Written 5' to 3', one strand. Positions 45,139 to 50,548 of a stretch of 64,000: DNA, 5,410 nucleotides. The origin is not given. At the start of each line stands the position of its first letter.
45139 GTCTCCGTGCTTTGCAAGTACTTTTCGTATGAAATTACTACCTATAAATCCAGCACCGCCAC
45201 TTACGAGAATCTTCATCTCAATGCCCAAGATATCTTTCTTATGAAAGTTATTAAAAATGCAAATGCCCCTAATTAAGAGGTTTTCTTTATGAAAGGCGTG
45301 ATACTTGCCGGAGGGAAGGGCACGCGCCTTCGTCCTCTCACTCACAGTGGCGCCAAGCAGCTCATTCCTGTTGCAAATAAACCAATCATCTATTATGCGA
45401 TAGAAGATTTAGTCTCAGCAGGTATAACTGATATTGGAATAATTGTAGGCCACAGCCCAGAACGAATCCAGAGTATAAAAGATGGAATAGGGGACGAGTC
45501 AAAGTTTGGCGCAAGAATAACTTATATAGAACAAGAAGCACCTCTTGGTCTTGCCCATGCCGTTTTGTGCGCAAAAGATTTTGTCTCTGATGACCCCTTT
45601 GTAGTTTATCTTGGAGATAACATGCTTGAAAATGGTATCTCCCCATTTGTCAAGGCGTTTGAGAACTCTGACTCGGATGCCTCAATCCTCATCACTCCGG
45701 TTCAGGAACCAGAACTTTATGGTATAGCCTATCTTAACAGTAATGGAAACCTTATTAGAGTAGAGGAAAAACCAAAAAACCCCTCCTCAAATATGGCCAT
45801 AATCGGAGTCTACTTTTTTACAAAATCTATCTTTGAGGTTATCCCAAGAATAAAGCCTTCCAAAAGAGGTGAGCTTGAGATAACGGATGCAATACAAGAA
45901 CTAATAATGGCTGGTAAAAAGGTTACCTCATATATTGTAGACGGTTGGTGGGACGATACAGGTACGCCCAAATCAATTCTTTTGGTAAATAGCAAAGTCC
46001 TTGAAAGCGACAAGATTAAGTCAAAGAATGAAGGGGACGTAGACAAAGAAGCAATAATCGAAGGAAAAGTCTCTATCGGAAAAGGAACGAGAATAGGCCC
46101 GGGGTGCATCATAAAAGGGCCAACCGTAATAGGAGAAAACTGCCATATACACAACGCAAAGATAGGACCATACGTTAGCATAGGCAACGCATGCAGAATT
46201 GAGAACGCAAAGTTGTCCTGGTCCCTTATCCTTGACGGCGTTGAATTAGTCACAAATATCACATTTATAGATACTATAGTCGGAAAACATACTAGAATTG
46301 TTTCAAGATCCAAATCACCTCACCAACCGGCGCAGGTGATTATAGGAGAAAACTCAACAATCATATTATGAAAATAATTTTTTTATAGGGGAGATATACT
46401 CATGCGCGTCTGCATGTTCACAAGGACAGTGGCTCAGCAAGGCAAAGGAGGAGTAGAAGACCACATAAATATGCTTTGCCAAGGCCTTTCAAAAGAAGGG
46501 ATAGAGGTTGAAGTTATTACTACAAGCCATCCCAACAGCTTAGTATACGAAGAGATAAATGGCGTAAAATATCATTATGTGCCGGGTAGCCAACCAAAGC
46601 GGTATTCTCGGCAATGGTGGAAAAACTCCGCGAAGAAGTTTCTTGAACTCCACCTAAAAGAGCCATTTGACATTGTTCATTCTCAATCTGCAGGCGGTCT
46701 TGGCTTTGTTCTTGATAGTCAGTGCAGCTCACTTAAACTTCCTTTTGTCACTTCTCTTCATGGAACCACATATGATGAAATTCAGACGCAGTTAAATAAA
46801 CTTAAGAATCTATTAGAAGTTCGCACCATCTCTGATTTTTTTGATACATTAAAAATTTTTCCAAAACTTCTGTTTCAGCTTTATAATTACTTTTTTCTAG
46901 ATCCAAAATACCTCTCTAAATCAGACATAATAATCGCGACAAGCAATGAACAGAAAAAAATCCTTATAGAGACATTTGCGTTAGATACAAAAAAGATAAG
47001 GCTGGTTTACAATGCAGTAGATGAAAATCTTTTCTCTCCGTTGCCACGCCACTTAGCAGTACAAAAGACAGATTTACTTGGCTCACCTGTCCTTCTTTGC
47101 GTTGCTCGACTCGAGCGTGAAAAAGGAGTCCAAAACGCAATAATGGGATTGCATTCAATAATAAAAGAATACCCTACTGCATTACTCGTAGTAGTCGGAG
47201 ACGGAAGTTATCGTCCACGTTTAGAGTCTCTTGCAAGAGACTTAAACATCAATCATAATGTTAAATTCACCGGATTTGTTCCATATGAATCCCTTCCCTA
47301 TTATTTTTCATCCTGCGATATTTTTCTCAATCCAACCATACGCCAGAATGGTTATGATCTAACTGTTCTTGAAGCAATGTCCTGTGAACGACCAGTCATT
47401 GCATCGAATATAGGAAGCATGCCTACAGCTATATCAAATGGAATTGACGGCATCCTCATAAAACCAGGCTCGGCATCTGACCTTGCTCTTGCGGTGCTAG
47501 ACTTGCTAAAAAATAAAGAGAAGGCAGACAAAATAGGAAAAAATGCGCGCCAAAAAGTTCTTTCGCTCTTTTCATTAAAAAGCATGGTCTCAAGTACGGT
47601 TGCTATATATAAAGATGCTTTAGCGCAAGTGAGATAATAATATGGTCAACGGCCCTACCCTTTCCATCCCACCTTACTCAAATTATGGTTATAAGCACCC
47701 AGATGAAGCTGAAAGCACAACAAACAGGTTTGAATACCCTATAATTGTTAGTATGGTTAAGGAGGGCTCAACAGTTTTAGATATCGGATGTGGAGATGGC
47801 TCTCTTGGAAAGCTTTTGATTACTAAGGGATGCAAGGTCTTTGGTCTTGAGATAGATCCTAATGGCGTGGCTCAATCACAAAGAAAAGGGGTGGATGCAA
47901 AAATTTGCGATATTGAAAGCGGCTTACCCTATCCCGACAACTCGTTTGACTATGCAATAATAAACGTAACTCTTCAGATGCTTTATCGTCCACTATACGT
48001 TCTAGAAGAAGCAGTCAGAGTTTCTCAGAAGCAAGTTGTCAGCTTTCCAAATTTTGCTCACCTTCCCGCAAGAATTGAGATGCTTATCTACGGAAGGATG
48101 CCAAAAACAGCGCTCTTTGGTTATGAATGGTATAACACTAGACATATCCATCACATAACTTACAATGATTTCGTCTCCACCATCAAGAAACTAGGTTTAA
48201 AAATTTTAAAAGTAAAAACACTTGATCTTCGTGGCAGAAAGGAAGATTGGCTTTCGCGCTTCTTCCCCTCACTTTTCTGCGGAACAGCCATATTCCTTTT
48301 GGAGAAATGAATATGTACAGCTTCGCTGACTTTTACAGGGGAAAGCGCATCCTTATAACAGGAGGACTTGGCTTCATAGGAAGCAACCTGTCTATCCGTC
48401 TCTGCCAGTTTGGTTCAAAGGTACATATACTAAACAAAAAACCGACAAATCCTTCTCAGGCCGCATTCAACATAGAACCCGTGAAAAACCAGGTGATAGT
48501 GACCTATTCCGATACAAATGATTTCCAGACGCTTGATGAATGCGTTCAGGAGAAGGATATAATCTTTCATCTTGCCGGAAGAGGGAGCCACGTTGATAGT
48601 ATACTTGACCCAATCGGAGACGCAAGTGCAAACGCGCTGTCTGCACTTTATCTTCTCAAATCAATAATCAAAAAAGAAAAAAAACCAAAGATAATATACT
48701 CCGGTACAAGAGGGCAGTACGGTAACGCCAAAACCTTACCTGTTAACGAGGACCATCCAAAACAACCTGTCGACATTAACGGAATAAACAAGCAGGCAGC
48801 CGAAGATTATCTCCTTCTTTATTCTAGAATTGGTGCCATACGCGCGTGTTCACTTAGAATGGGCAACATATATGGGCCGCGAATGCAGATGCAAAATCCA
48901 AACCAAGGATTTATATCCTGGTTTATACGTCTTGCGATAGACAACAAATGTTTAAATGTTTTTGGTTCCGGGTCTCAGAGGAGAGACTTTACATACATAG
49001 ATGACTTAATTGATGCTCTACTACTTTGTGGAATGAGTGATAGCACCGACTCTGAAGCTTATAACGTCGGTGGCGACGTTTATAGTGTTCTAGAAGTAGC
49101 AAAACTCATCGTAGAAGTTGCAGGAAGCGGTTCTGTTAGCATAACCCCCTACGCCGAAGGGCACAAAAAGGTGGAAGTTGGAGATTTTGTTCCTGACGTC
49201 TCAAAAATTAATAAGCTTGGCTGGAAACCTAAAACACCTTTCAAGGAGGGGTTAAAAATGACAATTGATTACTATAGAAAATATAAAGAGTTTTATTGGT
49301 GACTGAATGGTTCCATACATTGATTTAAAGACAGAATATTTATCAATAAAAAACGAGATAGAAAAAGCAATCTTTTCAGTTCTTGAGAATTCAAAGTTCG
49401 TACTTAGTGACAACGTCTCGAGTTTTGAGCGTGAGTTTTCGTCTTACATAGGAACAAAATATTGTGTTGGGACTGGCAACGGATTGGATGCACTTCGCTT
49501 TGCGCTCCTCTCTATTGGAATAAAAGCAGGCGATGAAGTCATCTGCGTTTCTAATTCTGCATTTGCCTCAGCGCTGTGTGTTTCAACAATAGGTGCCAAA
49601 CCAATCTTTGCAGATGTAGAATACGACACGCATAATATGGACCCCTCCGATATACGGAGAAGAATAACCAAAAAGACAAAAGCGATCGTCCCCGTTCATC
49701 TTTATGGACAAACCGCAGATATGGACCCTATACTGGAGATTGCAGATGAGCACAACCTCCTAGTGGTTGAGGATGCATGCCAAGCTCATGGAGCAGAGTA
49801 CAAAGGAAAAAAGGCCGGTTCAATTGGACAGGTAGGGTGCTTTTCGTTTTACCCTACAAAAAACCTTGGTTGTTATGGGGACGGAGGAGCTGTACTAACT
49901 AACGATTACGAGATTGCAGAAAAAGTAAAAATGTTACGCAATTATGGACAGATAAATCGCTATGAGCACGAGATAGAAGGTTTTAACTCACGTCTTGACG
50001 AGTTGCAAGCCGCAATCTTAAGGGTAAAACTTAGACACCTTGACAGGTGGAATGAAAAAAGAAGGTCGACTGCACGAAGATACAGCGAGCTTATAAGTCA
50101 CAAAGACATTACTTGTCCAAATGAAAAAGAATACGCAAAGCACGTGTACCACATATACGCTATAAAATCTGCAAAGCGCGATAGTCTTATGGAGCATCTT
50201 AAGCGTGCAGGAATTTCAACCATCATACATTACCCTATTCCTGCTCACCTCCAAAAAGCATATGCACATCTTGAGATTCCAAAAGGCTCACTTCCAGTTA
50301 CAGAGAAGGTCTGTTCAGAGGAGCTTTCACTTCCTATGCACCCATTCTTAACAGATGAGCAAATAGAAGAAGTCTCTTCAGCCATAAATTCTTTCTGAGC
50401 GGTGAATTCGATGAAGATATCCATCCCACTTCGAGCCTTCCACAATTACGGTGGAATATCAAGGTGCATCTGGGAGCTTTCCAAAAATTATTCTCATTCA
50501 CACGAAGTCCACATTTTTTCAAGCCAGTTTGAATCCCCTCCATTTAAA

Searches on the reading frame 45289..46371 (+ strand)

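Call 7: search_protein_families(library=pfam, proteins=[window:45289-46371:+], max_evalue=0.00001)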
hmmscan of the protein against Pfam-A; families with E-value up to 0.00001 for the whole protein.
window:45289-46371:+ (360 aa): 4 families
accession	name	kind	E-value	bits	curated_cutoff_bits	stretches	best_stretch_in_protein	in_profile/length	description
PF00483.29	NTP_transferase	-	2.7e-60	204.4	21.2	1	2-239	1-244/245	Nucleotidyl transferase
PF12804.13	NTP_transf_3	-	1.1e-10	42.4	27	1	3-139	1-126/160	MobA-like NTP transferase domain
PF25084.1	LbH_EIF2B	-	3e-10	40.5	54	1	260-342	9-86/105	EIF2B subunit epsilon LbH domain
PF00132.30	Hexapep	-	3.5e-10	39.6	27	0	278-305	1-29/36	Bacterial transferase hexapeptide (six repeats)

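Call 37: search_protein_families(library=ncbifam, proteins=[window:45289-46371:+], max_evalue=1e-10)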
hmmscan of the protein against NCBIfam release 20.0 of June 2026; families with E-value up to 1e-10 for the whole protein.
window:45289-46371:+ (360 aa): 31 families (the best 25 are shown)
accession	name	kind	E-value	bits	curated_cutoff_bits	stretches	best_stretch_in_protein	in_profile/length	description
TIGR01208.1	rmlA_long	equivalog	1.4e-129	432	320.25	1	2-360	1-353/353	glucose-1-phosphate thymidylyltransferase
TIGR03992.1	Arch_glmU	subfamily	1.2e-77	261.5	292.1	1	1-334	1-324/393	bifunctional sugar-1-phosphate nucleotidylyltransferase/acetyltransferase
TIGR01207.1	rmlA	equivalog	4.4e-57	193.4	360.65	1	2-233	1-232/286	glucose-1-phosphate thymidylyltransferase RfbA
NF041313.1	UDPGP_AglF_Halo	equivalog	3.6e-55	186.9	400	1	1-230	1-227/234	UTP--glucose-1-phosphate uridylyltransferase AglF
NF041173.1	Sug_nt_acttase_Thmprot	equivalog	1.7e-53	182.1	600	1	1-306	1-295/405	bifunctional sugar-1-phosphate nucleotidylyltransferase/acetyltransferase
NF012024.0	PRK15480.1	equivalog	1.7e-49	168.5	588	1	2-232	5-235/292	glucose-1-phosphate thymidylyltransferase RfbA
NF052502.1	man1P_GTase_Rv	exception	2.1e-42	145.3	440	1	2-339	2-326/352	mannose-1-phosphate guanylyltransferase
TIGR01099.1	galU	equivalog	2.6e-39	135.4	326.8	2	75-228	94-256/261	UTP--glucose-1-phosphate uridylyltransferase GalU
NF010934.1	PRK14354.1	equivalog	4.5e-31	107.8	450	1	3-318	2-320/447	bifunctional UDP-N-acetylglucosamine diphosphorylase/glucosamine-1-phosphate N-acetyltransferase GlmU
NF003670.0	PRK05293.1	equivalog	2.1e-30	105.9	470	1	3-355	7-372/382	glucose-1-phosphate adenylyltransferase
TIGR01173.1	glmU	equivalog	4.5e-28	98.3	366.85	1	3-309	3-317/452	bifunctional UDP-N-acetylglucosamine diphosphorylase/glucosamine-1-phosphate N-acetyltransferase GlmU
NF010937.0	PRK14357.1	equivalog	2.2e-27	96.1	658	1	1-318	1-313/448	bifunctional UDP-N-acetylglucosamine diphosphorylase/glucosamine-1-phosphate N-acetyltransferase GlmU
NF045761.1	NAMPUrTaseMurU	equivalog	9.1e-26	91.1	250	1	1-230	1-220/226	N-acetylmuramate alpha-1-phosphate uridylyltransferase MurU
NF010935.0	PRK14355.1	equivalog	1.9e-25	89.4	718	1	3-306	6-314/459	bifunctional UDP-N-acetylglucosamine diphosphorylase/glucosamine-1-phosphate N-acetyltransferase GlmU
TIGR02091.1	glgC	equivalog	2.6e-23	82.7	424.9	1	3-339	3-358/364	glucose-1-phosphate adenylyltransferase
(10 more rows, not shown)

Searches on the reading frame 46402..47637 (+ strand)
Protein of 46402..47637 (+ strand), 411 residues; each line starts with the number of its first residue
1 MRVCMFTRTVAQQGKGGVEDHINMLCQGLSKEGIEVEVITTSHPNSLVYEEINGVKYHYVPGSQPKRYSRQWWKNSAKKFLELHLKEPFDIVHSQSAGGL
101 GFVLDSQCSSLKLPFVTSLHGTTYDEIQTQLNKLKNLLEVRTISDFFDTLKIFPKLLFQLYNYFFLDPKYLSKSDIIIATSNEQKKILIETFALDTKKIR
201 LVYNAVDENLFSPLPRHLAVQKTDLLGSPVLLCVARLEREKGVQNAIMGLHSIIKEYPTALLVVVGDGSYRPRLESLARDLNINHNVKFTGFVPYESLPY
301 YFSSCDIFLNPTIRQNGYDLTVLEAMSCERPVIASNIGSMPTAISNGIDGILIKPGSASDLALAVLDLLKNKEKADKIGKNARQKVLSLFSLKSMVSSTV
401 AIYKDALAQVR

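Call 34: search_protein_families(library=pfam, proteins=[window:46402-47637:+], max_evalue=0.0001)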
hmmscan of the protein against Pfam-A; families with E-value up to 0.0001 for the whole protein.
window:46402-47637:+ (411 aa): 6 families
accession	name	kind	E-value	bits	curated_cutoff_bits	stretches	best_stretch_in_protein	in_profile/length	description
PF00534.26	Glycos_transf_1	-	8.2e-39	133.3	26.4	1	227-384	14-171/172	Glycosyl transferases group 1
PF13692.12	Glyco_trans_1_4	-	2e-33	116.1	27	1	229-371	2-142/142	Glycosyl transferases group 1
PF13439.12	Glyco_transf_4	-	3.1e-25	89.6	28.5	1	16-208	2-168/170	Glycosyltransferase Family 4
PF13579.12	Glyco_trans_4_4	-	3e-11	44.3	29.7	1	16-144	1-103/158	Glycosyl transferase 4-like domain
PF13524.12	Glyco_trans_1_2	-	1.6e-10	41.5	25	1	263-392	18-135/144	Glycosyl transferase-like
PF13477.12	Glyco_trans_4_2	-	2.1e-06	28.4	23.4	1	19-135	10-122/139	Glycosyl transferase 4-like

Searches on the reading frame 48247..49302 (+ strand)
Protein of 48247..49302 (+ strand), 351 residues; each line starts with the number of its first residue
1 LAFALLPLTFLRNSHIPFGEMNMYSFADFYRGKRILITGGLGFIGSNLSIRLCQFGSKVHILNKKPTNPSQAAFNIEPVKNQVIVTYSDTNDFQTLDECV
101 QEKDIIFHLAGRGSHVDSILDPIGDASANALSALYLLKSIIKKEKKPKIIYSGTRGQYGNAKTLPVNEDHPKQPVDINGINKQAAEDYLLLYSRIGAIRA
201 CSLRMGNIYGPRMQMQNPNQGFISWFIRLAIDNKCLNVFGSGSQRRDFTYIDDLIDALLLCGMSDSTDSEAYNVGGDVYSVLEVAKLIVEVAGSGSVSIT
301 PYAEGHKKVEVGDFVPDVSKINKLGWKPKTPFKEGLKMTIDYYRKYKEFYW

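Call 37: search_protein_families(library=ncbifam, proteins=[window:48247-49302:+], max_evalue=1e-10)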
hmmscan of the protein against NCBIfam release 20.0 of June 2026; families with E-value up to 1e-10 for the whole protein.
window:48247-49302:+ (351 aa): 14 families
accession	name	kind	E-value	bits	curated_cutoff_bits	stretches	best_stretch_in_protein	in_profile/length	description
TIGR01181.1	dTDP_gluc_dehyt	equivalog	1.6e-33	116.1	365.1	1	34-349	1-317/321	dTDP-glucose 4,6-dehydratase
TIGR01179.1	galE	equivalog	1.5e-30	106.2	262.3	1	34-341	1-323/332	UDP-glucose 4-epimerase GalE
TIGR04180.1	EDH_00030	hypoth_equivalog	4.3e-25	88.4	475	1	35-329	1-295/297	NAD-dependent 4,6-dehydratase LegB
NF011728.1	PRK15181.1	equivalog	7.3e-23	81.1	760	1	32-344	15-338/348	Vi polysaccharide biosynthesis UDP-N-acetylglucosaminuronic acid C-4 epimerase TviC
TIGR02197.1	heptose_epim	equivalog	3.5e-21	75.7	274.6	1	35-299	1-268/316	ADP-glyceromanno-heptose 6-epimerase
TIGR02622.1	CDP_4_6_dhtase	equivalog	1.6e-19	70.3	278.45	1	29-346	1-333/352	CDP-glucose 4,6-dehydratase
NF007582.0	PRK10217.1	equivalog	4.5e-16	58.9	698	1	33-345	2-333/355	dTDP-glucose 4,6-dehydratase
NF007490.0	PRK10084.1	subfamily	1.1e-14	54.2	649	1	188-348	177-339/361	dTDP-glucose 4,6-dehydratase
NF041015.1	UDPsulfquin_syn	equivalog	3.7e-14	52.5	575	0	34-348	2-368/384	UDP-sulfoquinovose synthase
NF043036.1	ErythonDh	equivalog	1.3e-13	50.9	325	1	34-232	2-203/321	D-erythronate dehydrogenase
NF008872.0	PRK11908.1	equivalog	3.7e-13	49.2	294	1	33-345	2-337/349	bifunctional UDP-4-keto-pentose/UDP-xylose synthase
NF047922.1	GDPFucSynFcl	equivalog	6e-13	48.9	500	1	202-345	158-303/308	GDP-L-fucose synthase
NF008360.0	PRK11150.1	equivalog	8.5e-13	48.2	452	1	35-327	2-289/310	ADP-glyceromanno-heptose 6-epimerase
NF007956.0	PRK10675.1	subfamily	6.6e-11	41.9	394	0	34-294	2-282/338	UDP-glucose 4-epimerase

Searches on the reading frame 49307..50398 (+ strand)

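Call 37: search_protein_families(library=ncbifam, proteins=[window:49307-50398:+], max_evalue=1e-10)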
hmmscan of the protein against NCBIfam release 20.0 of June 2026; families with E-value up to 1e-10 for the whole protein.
window:49307-50398:+ (363 aa): 7 families
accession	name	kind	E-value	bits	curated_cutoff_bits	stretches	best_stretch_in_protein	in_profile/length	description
TIGR03588.1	PseC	equivalog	3.7e-75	253.2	423.5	1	14-361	9-377/380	UDP-4-amino-4,6-dideoxy-N-acetyl-beta-L-altrosamine transaminase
NF008687.0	PRK11706.1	equivalog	4.4e-69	233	375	1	43-362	39-372/375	dTDP-4-amino-4,6-dideoxygalactose transaminase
TIGR04181.1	NHT_00031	hypoth_equivalog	2.9e-61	207.3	420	1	28-343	21-357/359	LegC family aminotransferase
NF008658.2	PRK11658.1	equivalog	1e-60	205.4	631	1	15-362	13-375/379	UDP-4-amino-4-deoxy-L-arabinose aminotransferase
TIGR02379.1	ECA_wecE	subfamily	1.1e-56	192.2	434.85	1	44-360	40-371/376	dTDP-4-amino-4,6-dideoxy-D-glucose transaminase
TIGR04427.1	PLP_DesI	equivalog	1.5e-51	175.7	650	1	37-360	54-379/390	dTDP-4-dehydro-6-deoxyglucose aminotransferase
NF011936.0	PRK15407.1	equivalog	2.3e-44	151.8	423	1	16-215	47-252/440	lipopolysaccharide biosynthesis protein RfbH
